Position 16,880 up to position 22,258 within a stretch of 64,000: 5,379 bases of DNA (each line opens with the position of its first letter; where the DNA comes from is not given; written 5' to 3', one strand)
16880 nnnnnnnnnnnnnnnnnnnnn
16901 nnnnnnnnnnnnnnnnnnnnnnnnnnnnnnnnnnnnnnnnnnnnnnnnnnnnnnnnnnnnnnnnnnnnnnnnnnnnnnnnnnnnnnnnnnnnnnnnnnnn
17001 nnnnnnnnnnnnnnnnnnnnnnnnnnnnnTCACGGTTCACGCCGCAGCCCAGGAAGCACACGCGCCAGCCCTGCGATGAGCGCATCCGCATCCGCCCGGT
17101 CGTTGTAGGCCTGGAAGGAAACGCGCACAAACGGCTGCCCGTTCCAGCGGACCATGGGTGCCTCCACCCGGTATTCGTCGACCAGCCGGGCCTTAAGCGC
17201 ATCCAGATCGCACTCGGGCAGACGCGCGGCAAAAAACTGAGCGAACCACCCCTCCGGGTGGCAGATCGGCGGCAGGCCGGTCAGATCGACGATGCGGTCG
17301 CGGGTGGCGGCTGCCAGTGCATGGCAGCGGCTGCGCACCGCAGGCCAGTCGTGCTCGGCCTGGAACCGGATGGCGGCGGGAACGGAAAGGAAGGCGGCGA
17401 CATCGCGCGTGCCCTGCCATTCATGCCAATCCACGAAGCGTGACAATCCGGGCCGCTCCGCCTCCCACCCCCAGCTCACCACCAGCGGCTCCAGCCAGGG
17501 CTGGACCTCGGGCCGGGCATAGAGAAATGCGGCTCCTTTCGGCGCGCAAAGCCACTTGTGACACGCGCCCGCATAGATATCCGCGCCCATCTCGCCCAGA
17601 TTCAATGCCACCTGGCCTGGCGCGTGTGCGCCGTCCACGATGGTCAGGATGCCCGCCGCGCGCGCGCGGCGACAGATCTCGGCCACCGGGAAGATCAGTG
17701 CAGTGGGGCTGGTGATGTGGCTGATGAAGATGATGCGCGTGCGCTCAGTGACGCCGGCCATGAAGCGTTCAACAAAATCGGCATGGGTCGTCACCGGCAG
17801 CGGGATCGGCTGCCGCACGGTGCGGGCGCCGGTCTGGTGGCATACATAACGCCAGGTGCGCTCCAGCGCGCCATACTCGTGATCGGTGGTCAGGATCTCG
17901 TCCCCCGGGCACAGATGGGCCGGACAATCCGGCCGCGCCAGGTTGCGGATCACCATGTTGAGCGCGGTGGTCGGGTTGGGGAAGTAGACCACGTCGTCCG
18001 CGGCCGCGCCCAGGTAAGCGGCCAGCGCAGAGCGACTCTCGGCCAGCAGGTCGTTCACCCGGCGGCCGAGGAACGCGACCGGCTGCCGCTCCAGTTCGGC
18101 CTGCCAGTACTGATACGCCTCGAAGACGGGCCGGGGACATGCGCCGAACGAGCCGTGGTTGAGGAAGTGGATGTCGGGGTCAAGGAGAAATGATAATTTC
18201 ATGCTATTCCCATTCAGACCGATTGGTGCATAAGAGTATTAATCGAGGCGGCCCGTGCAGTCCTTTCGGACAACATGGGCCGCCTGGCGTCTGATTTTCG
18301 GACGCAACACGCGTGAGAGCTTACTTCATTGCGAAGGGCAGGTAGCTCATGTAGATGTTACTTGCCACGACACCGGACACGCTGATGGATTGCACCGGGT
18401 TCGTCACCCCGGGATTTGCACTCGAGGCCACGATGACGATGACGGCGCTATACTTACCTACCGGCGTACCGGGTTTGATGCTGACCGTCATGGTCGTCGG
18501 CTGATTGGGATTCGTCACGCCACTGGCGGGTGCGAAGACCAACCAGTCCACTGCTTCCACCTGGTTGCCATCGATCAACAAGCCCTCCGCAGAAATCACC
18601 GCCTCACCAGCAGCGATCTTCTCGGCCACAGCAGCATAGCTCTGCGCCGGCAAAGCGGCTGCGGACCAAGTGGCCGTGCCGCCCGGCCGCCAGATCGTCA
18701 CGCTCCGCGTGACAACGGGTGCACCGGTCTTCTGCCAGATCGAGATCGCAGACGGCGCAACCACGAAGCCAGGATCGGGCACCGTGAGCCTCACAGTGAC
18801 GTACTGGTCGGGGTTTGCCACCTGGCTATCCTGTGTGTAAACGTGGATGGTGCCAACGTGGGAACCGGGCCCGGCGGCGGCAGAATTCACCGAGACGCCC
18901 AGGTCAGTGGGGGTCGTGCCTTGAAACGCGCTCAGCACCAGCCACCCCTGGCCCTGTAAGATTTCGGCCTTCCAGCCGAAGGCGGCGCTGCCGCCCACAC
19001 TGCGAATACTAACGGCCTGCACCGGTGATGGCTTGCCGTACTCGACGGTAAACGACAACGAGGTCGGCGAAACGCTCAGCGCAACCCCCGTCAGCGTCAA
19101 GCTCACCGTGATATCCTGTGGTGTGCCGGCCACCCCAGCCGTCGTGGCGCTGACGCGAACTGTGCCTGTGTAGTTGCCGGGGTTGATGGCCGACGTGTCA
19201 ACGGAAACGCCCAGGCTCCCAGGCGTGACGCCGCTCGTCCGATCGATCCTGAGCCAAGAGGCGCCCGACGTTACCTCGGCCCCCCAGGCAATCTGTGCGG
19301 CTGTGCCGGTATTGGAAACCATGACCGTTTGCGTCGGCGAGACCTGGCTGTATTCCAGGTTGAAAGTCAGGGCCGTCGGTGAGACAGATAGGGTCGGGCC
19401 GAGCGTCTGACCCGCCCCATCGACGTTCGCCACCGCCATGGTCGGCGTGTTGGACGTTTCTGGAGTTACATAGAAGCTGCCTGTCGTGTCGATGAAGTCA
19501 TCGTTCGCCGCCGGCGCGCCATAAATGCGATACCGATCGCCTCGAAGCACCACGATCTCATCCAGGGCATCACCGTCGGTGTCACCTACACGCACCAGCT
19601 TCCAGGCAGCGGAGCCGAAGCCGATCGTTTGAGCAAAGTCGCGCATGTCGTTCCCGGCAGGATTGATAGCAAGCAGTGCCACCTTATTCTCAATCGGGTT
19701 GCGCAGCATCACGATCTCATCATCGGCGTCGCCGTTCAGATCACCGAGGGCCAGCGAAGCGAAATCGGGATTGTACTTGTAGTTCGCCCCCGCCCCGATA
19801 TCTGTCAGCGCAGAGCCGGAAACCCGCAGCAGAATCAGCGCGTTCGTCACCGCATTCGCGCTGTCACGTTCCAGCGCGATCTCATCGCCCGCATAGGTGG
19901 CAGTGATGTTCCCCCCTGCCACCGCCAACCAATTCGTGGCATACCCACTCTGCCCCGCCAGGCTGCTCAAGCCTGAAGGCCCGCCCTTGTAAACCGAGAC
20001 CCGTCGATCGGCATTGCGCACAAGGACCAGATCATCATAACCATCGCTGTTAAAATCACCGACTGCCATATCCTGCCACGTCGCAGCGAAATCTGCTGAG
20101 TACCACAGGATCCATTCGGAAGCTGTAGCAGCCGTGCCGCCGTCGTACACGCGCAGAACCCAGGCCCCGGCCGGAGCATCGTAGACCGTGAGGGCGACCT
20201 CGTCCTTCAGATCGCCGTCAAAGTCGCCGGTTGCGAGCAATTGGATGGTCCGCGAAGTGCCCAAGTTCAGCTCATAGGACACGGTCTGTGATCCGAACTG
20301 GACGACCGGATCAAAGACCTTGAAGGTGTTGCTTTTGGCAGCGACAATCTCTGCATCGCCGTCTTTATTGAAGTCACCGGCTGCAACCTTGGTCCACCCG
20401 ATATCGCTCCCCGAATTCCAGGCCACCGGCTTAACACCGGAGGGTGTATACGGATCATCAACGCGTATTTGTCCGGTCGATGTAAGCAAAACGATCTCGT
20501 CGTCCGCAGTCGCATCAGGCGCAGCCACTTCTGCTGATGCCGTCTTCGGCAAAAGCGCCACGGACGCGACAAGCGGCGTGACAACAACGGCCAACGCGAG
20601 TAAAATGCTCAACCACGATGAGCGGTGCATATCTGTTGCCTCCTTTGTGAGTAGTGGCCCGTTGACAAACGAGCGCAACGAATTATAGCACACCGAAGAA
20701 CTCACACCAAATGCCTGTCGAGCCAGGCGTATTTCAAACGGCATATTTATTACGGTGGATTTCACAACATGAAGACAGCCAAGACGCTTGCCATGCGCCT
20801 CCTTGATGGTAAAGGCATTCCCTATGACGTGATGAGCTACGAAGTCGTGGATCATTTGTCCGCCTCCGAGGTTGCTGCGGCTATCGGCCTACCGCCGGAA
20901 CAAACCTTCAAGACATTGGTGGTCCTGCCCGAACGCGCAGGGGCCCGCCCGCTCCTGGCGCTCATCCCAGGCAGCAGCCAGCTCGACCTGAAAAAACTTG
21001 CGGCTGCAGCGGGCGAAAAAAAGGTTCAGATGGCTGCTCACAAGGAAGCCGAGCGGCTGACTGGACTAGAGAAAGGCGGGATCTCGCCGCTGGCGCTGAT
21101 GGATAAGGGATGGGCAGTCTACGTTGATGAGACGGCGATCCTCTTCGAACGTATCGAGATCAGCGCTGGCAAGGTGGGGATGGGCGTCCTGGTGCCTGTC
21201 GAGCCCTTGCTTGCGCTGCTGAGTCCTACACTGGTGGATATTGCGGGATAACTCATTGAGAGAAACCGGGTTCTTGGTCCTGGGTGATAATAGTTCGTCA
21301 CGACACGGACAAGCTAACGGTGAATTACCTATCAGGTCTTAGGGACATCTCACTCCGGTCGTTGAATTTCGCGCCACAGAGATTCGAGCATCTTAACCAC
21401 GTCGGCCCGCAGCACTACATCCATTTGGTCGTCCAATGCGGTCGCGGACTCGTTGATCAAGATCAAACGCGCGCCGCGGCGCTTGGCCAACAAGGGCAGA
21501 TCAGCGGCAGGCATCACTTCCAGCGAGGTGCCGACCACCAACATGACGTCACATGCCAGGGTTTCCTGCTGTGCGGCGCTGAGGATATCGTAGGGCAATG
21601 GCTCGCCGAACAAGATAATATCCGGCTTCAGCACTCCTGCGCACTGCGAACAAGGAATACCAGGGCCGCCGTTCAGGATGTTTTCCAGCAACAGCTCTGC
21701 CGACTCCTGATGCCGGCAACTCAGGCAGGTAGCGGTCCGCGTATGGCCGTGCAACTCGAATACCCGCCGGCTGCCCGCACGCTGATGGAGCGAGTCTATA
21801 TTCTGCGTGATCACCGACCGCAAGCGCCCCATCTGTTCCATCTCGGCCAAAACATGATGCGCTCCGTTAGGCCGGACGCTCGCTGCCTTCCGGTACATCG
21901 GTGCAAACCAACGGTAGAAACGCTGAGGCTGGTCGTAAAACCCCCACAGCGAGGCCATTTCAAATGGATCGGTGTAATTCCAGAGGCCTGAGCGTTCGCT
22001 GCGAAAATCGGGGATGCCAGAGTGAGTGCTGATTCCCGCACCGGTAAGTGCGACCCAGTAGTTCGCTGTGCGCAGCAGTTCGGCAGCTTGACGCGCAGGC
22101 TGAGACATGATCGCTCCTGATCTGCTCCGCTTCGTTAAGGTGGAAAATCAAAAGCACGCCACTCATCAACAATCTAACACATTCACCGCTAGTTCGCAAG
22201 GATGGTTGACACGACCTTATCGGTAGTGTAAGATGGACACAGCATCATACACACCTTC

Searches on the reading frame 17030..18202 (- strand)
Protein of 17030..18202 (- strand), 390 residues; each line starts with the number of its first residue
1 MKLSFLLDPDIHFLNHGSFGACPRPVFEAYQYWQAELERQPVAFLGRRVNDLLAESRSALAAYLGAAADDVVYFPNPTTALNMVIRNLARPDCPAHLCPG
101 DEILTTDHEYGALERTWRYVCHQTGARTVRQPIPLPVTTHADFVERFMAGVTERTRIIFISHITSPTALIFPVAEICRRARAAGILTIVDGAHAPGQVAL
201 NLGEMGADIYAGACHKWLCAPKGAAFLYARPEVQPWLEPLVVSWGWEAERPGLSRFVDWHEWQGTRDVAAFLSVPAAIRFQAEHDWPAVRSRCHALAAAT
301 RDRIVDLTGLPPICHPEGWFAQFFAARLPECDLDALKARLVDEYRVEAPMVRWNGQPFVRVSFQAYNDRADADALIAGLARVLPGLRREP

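Call 7: search_protein_families(library=pfam, proteins=[window:17030-18202:-], max_evalue=0.01)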
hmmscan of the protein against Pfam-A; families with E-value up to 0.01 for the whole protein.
window:17030-18202:- (390 aa): 4 families
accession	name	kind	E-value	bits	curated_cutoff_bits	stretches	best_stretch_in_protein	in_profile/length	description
PF00266.25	Aminotran_5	-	1.1e-35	123.8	21.5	1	30-375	23-371/371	Aminotransferase class-V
PF01053.26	Cys_Met_Meta_PP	-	3.8e-10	39.3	27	1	97-218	88-200/381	Cys/Met metabolism PLP-dependent enzyme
PF01041.23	DegT_DnrJ_EryC1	-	8.5e-05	22.4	19.8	1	58-206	31-163/360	DegT/DnrJ/EryC1/StrS aminotransferase family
PF00155.27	Aminotran_1_2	-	0.00027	20.7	19.7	1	51-195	42-190/361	Aminotransferase class I and II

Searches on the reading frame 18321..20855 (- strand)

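Call 7: search_protein_families(library=pfam, proteins=[window:18321-20855:-], max_evalue=0.01)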
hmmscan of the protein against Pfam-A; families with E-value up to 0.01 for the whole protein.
window:18321-20855:- (844 aa): 3 families
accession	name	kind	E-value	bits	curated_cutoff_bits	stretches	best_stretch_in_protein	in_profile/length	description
PF01839.29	FG-GAP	-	1.5e-14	53.9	22.1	2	260-278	2-20/37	FG-GAP repeat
PF13517.12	FG-GAP_3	-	1.1e-10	42.4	26.9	3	211-277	1-60/61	FG-GAP-like repeat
PF19190.6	BACON_2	-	1.3e-08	35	25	1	489-574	2-87/94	Viral BACON domain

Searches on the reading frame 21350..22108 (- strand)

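Call 8: search_protein_families(library=pfam, proteins=[window:21350-22108:-], max_evalue=0.01)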
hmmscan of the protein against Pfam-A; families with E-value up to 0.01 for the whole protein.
window:21350-22108:- (252 aa): 2 families
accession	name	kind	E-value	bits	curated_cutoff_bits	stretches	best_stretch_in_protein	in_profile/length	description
PF02146.23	SIR2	-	1.6e-51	175.3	24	1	23-200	1-180/180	Sir2 family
PF00205.28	TPP_enzyme_M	-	0.0006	20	30.4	1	173-244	65-137/137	Thiamine pyrophosphate enzyme, central domain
